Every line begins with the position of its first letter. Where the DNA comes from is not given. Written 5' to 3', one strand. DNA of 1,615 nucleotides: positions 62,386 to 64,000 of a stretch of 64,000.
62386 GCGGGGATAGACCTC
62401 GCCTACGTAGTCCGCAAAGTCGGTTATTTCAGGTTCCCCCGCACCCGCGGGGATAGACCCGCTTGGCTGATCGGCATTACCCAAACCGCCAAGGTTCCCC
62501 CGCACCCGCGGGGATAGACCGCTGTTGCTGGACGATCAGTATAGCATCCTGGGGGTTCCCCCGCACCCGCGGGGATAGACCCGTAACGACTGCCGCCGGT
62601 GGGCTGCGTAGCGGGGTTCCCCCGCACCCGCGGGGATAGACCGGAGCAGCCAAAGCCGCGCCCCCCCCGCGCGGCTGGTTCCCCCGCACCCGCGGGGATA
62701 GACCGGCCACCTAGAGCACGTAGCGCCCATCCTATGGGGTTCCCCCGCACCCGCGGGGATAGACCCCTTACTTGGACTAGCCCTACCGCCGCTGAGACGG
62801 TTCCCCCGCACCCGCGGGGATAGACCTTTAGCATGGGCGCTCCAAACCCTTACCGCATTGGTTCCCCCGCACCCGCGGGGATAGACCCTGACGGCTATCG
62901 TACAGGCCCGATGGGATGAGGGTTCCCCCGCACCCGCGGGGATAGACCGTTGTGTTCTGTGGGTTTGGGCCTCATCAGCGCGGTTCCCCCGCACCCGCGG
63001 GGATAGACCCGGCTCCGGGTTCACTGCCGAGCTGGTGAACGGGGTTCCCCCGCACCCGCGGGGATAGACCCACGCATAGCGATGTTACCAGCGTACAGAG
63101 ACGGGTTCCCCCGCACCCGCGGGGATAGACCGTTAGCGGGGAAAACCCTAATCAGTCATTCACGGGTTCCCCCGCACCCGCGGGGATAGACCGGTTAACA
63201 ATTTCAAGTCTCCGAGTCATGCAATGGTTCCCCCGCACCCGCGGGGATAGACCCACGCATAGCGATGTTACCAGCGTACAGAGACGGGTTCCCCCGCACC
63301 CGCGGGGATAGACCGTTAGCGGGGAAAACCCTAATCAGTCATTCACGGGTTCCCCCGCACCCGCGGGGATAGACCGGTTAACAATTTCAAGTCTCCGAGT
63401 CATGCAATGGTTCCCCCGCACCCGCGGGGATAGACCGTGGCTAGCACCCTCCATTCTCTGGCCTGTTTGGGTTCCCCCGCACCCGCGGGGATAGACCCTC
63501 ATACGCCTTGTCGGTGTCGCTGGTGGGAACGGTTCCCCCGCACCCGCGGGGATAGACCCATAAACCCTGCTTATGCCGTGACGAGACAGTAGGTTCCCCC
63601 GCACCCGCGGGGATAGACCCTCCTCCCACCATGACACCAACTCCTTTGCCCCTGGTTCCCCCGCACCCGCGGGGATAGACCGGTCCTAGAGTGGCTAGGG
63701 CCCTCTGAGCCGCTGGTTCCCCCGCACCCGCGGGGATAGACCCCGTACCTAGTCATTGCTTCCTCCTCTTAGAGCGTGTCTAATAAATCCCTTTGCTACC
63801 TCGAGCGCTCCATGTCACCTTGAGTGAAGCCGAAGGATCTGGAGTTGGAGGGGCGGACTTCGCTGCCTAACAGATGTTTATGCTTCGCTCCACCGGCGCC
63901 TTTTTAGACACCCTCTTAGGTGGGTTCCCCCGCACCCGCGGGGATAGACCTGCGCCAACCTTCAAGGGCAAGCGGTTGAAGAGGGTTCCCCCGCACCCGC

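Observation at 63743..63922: A 147-bp TIR-flanked insertion sits inside a CRISPR spacer and splits the array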

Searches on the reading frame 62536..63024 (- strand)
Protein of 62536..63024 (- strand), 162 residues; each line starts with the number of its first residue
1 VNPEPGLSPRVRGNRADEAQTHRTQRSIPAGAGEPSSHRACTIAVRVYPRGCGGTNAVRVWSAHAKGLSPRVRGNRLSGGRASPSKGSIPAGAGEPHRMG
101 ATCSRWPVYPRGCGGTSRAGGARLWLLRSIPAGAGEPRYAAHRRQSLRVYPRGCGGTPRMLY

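Call 61: find_encoding_contigs(protein=window:62536-63024:-, flank=10000, max_places=5)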
Protein window:62536-63024:- (162 aa): no gene with exactly this product is on record in the collection.

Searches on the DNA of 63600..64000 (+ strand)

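Call 7: search_rna_families(source=window, start=63600, end=64000, threshold=evalue, max_evalue=10)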
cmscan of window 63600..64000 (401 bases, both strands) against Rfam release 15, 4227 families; matches with E-value up to 10: 2.
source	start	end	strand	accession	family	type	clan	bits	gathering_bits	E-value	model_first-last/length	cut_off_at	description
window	63920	63951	-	RF00250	mir-TAR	Gene; miRNA;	-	14.1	40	5.6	1-61/61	no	Trans-activation response element (TAR)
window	63716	63819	-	RF00195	RsmY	Gene; sRNA;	CL00106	9.6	57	5.9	1-121/121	no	RsmY RNA family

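Call 9: search_dna_similar(query=window:63765-63919:+, collection=plasmids, mode=distant, max_evalue=0.01)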
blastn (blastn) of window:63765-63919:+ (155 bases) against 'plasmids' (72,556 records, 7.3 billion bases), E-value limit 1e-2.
No match.

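Call 63: search_dna_similar(query=window:63765-63919:+, collection=phages, mode=distant, max_evalue=0.01, max_rows=5)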
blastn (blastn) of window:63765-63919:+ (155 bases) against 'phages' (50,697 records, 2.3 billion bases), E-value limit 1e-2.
No match.
